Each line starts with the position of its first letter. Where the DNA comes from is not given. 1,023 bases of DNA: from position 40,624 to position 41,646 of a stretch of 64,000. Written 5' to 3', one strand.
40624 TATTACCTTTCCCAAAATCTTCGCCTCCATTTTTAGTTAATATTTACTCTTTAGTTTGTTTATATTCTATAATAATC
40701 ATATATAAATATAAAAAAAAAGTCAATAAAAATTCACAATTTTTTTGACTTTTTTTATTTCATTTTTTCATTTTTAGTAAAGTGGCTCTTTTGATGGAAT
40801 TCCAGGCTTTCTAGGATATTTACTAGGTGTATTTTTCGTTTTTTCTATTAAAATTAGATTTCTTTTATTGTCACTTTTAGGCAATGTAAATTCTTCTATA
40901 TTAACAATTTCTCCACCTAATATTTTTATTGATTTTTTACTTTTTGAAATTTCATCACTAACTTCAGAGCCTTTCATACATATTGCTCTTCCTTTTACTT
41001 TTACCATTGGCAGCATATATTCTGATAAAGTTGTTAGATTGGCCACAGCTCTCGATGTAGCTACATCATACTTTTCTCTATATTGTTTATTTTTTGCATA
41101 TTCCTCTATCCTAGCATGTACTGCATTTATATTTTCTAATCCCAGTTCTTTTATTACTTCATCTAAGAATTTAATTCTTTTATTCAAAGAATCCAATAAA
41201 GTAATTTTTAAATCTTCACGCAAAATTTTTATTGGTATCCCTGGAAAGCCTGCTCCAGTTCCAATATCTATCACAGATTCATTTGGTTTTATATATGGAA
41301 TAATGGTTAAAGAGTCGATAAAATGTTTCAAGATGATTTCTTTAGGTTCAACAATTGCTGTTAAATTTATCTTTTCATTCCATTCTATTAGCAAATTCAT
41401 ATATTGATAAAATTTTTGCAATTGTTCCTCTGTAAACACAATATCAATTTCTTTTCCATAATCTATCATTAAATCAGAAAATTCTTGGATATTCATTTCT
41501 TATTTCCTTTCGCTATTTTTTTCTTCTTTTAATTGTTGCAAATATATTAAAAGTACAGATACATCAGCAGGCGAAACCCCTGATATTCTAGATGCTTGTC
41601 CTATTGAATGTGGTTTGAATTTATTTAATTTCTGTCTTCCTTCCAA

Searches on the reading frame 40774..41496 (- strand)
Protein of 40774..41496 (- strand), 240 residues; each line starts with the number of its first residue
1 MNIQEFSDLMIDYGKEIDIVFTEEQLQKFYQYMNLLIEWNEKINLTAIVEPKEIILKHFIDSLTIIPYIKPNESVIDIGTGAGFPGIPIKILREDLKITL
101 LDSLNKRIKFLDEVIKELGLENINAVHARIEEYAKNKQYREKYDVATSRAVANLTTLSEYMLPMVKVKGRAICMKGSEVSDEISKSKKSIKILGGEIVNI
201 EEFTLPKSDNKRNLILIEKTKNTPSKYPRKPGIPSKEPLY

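Call 23: search_protein_families(library=pfam, proteins=[window:40774-41496:-], max_evalue=0.001)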
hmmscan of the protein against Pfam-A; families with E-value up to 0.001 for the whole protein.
window:40774-41496:- (240 aa): 3 families
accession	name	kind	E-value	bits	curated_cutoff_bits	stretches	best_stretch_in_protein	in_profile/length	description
PF02527.21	GidB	-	1.5e-60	204.2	27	1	25-205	1-178/184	rRNA small subunit methyltransferase G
PF13847.12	Methyltransf_31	-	3.3e-10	40.3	27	1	69-159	1-91/145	Methyltransferase domain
PF05175.20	MTS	-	0.00061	19.9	23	1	71-139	31-99/170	Methyltransferase small domain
